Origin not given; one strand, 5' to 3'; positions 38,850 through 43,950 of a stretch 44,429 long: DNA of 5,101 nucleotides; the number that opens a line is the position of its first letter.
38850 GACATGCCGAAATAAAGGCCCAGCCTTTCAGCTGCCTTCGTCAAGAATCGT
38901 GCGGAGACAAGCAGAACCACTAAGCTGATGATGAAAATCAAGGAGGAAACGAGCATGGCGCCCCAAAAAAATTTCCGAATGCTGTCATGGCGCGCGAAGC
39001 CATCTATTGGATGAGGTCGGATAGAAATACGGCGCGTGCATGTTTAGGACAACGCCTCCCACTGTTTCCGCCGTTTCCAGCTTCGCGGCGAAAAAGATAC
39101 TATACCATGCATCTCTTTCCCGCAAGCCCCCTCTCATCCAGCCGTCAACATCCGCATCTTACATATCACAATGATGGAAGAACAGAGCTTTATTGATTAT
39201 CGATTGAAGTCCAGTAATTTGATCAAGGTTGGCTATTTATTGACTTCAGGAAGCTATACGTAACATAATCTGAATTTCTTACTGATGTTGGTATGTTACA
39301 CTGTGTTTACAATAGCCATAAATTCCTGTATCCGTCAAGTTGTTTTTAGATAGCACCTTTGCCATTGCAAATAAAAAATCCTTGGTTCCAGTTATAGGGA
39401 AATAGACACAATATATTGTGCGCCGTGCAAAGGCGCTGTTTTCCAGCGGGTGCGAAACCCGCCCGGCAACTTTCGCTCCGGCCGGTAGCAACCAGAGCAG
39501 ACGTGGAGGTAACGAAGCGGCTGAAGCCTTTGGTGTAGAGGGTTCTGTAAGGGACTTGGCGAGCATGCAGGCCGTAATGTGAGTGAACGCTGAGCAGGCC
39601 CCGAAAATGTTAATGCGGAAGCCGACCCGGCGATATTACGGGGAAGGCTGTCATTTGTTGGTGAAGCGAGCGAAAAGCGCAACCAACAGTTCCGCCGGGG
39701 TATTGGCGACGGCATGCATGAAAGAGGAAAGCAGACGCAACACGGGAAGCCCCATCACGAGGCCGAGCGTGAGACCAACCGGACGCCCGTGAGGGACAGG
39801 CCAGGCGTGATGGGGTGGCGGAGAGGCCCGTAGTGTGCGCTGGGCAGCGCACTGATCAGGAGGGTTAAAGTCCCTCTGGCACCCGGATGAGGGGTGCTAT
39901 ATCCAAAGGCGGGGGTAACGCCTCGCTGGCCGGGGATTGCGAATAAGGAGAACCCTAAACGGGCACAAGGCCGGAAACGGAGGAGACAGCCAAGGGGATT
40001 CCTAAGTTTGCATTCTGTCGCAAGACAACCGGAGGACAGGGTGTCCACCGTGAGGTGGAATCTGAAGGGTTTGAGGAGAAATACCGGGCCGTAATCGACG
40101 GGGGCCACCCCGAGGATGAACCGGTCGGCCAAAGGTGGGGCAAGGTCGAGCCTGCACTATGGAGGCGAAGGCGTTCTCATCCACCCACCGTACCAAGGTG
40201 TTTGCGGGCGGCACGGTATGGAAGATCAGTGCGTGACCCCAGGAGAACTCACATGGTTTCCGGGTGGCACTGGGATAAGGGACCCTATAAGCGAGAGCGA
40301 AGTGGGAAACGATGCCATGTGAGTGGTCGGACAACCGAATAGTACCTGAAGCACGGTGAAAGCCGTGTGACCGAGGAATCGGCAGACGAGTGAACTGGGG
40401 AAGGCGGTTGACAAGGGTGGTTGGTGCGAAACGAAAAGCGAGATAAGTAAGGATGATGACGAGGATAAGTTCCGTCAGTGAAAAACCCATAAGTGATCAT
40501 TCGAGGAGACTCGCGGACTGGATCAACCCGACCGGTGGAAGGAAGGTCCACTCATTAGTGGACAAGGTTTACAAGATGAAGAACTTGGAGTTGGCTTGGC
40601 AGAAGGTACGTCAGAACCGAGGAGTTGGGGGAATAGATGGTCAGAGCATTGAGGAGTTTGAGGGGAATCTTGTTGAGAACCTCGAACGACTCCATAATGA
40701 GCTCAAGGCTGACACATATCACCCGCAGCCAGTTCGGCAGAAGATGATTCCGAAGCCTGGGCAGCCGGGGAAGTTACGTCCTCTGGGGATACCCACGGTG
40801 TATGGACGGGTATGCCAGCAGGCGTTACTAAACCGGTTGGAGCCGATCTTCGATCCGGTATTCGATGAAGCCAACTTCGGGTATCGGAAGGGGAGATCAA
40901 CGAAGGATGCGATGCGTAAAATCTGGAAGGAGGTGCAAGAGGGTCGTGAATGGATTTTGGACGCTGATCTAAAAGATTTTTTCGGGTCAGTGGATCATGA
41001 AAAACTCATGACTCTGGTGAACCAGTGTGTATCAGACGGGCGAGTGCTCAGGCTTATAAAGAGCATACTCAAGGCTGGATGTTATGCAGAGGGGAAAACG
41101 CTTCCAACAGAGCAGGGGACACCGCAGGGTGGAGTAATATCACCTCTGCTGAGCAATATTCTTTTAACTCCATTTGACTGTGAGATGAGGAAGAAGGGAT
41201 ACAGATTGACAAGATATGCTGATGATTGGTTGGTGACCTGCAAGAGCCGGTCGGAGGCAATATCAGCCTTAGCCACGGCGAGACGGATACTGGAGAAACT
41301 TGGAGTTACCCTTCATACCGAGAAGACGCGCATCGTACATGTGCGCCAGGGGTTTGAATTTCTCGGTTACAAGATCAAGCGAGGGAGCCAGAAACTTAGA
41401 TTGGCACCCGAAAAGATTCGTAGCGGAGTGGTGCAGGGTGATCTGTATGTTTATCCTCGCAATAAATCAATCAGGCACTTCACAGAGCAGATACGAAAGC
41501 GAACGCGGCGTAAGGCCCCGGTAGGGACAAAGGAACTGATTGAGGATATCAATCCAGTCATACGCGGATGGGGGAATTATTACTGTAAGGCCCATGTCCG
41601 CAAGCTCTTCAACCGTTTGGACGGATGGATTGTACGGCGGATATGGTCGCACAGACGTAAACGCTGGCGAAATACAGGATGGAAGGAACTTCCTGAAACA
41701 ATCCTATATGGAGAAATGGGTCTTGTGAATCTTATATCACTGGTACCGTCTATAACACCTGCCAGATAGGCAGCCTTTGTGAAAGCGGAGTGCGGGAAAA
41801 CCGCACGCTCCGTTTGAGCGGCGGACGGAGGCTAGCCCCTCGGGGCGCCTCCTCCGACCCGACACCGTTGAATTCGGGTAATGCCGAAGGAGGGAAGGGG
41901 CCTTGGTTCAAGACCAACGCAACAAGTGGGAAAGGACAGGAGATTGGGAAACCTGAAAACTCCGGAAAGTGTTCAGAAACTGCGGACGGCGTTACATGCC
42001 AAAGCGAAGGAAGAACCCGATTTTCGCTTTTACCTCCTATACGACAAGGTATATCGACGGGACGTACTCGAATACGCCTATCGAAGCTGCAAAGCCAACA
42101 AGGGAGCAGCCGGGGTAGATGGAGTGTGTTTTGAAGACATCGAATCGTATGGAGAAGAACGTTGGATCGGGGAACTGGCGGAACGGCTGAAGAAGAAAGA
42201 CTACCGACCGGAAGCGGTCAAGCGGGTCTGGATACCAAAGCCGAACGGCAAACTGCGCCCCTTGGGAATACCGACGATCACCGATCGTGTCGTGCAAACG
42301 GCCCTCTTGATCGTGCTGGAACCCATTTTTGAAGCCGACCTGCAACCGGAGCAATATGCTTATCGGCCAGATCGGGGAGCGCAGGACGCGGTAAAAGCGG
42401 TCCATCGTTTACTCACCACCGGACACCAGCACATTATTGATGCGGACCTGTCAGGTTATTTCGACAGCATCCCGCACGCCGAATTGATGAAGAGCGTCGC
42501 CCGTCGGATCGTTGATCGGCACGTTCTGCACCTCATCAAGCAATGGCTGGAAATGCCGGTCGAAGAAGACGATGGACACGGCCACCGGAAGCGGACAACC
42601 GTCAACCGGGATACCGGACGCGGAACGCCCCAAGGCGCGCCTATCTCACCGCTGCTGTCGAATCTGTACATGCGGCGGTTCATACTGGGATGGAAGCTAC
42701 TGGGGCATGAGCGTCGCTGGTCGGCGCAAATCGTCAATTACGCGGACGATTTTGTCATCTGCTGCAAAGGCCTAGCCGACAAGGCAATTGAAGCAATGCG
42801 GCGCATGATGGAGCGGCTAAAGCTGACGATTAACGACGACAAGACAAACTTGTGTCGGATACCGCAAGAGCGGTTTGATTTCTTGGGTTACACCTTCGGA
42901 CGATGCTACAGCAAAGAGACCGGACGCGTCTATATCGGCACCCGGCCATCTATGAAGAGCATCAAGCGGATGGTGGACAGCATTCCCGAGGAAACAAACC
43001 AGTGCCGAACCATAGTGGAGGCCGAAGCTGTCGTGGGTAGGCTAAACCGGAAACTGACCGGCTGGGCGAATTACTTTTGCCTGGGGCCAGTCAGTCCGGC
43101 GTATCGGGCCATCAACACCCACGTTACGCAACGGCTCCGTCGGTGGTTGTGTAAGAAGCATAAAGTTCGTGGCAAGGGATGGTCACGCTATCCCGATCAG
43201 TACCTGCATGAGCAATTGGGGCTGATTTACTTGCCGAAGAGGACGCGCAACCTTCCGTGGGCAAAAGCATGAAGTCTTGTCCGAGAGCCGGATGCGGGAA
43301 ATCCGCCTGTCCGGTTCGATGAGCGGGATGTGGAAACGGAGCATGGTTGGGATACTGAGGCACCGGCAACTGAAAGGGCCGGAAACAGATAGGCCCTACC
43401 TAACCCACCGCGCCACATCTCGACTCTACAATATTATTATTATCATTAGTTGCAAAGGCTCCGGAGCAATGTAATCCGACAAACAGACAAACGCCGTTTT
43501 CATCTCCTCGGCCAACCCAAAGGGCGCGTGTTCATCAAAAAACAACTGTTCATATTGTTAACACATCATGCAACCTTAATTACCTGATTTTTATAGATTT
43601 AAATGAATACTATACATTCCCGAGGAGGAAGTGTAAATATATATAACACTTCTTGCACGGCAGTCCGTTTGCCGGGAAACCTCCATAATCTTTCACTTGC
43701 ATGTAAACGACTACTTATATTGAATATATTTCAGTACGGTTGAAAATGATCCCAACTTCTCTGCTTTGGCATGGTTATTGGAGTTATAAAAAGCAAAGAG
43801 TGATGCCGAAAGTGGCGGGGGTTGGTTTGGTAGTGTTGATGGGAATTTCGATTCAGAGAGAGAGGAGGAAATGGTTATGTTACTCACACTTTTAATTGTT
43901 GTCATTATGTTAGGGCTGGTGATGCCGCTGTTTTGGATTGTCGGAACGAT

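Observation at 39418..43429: Nested group II introns (bacterial twintron): one complete intron inside another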

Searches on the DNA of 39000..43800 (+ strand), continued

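Call 64: search_rna_families(sources=[L085, L111, L120, L122, L151, L156, L121, L123, L084, L086, L091, L092, L098, L103, L126, L138, L143, L147, L148, L150], threshold=gathering)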
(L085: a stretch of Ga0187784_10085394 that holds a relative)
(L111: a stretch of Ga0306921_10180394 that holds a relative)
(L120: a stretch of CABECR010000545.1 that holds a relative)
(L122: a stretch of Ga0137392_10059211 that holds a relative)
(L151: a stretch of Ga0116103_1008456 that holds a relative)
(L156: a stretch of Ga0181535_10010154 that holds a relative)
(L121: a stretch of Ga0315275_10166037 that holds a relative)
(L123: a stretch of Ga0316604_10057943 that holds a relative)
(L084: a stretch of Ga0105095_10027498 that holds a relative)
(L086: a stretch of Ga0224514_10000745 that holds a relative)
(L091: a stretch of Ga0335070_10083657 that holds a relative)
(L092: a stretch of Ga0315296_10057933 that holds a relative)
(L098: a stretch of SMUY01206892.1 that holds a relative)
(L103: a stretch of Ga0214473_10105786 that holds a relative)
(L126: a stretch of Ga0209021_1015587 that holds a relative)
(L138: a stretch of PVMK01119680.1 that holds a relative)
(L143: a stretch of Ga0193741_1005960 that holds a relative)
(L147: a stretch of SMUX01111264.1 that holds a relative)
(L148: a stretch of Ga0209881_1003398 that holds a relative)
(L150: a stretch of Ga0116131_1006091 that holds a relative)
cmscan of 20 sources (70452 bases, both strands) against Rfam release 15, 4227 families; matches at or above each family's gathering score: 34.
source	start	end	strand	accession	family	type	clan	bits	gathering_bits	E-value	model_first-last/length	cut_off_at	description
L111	82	303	+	RF02005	group-II-D1D4-6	Intron;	CL00102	177.5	49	9.8e-52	1-225/225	no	Group II catalytic intron D1-D4-6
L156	2512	2736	+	RF02005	group-II-D1D4-6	Intron;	CL00102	157.8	49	1.8e-45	1-225/225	no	Group II catalytic intron D1-D4-6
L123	44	215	+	RF02001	group-II-D1D4-3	Intron;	CL00102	140.7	32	4.9e-29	1-170/170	no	Group II catalytic intron D1-D4-3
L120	90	260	+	RF02001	group-II-D1D4-3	Intron;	CL00102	134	32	2e-27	1-170/170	no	Group II catalytic intron D1-D4-3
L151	520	690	+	RF02001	group-II-D1D4-3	Intron;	CL00102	125.3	32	2.6e-25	1-170/170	no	Group II catalytic intron D1-D4-3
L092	2416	2536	+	RF01999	group-II-D1D4-2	Intron;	CL00102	107.9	36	3.1e-21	1-118/118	no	Group II catalytic intron D1-D4-2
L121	1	198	+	RF02005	group-II-D1D4-6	Intron;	CL00102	105.7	49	7.8e-29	45-225/225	5'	Group II catalytic intron D1-D4-6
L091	3258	3386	+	RF02003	group-II-D1D4-4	Intron;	CL00102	91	49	1e-18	1-130/138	3'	Group II catalytic intron D1-D4-4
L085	130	269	+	RF02003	group-II-D1D4-4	Intron;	CL00102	76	49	8.6e-15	1-138/138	no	Group II catalytic intron D1-D4-4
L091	2422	2590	+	RF02003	group-II-D1D4-4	Intron;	CL00102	73.2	49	4.6e-14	1-138/138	no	Group II catalytic intron D1-D4-4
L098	3549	3659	+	RF00029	Intron_gpII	Intron;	-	48.1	40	2.5e-06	1-77/77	no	Group II catalytic intron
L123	251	317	+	RF01998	group-II-D1D4-1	Intron;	CL00102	47.8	35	1.7e-05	1-84/84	no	Group II catalytic intron D1-D4-1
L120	295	381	+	RF01998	group-II-D1D4-1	Intron;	CL00102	47.1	35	2.5e-05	1-84/84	no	Group II catalytic intron D1-D4-1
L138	2134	2217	+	RF00029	Intron_gpII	Intron;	-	45.8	40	9.3e-06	1-77/77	no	Group II catalytic intron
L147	1390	1472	+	RF00029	Intron_gpII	Intron;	-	45.2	40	1.3e-05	1-77/77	no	Group II catalytic intron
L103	1933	2016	+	RF00029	Intron_gpII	Intron;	-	45.1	40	1.4e-05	1-77/77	no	Group II catalytic intron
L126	3221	3364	+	RF00029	Intron_gpII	Intron;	-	44.5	40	1.9e-05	1-77/77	no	Group II catalytic intron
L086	2056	2151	+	RF00029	Intron_gpII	Intron;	-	43.7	40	3.1e-05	1-77/77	no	Group II catalytic intron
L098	2041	2125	+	RF00029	Intron_gpII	Intron;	-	43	40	4.5e-05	1-77/77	no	Group II catalytic intron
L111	2388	2470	+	RF00029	Intron_gpII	Intron;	-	42.5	40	6.1e-05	1-77/77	no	Group II catalytic intron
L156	4816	4906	+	RF00029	Intron_gpII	Intron;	-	42.4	40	6.4e-05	1-77/77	no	Group II catalytic intron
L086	2122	2238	+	RF00001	5S_rRNA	Gene; rRNA;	CL00113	42.3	38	2.4e-05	1-120/120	no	5S ribosomal RNA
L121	2256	2341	+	RF00029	Intron_gpII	Intron;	-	42.2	40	7.1e-05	1-77/77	no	Group II catalytic intron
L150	3503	3573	+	RF00029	Intron_gpII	Intron;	-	41.7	40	9.2e-05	1-77/77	no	Group II catalytic intron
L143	2015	2097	+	RF00029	Intron_gpII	Intron;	-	41.4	40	0.00011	1-77/77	no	Group II catalytic intron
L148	1965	2047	+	RF00029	Intron_gpII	Intron;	-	41.1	40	0.00013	1-77/77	no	Group II catalytic intron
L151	2722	2804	+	RF00029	Intron_gpII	Intron;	-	41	40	0.00013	1-77/77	no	Group II catalytic intron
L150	1952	2034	+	RF00029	Intron_gpII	Intron;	-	41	40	0.00013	1-77/77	no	Group II catalytic intron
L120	2292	2382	+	RF00029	Intron_gpII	Intron;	-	40.7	40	0.00017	1-77/77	no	Group II catalytic intron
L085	2386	2468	+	RF00029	Intron_gpII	Intron;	-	40.1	40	0.00023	1-77/77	no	Group II catalytic intron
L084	2006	2086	+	RF00029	Intron_gpII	Intron;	-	40.1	40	0.00022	1-77/77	no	Group II catalytic intron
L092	1893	1981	+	RF00029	Intron_gpII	Intron;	-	40.1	40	0.00023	1-77/77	no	Group II catalytic intron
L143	278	466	+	RF02001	group-II-D1D4-3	Intron;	CL00102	32.7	32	0.0076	1-170/170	no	Group II catalytic intron D1-D4-3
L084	260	449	+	RF02001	group-II-D1D4-3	Intron;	CL00102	32.6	32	0.0083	1-170/170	no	Group II catalytic intron D1-D4-3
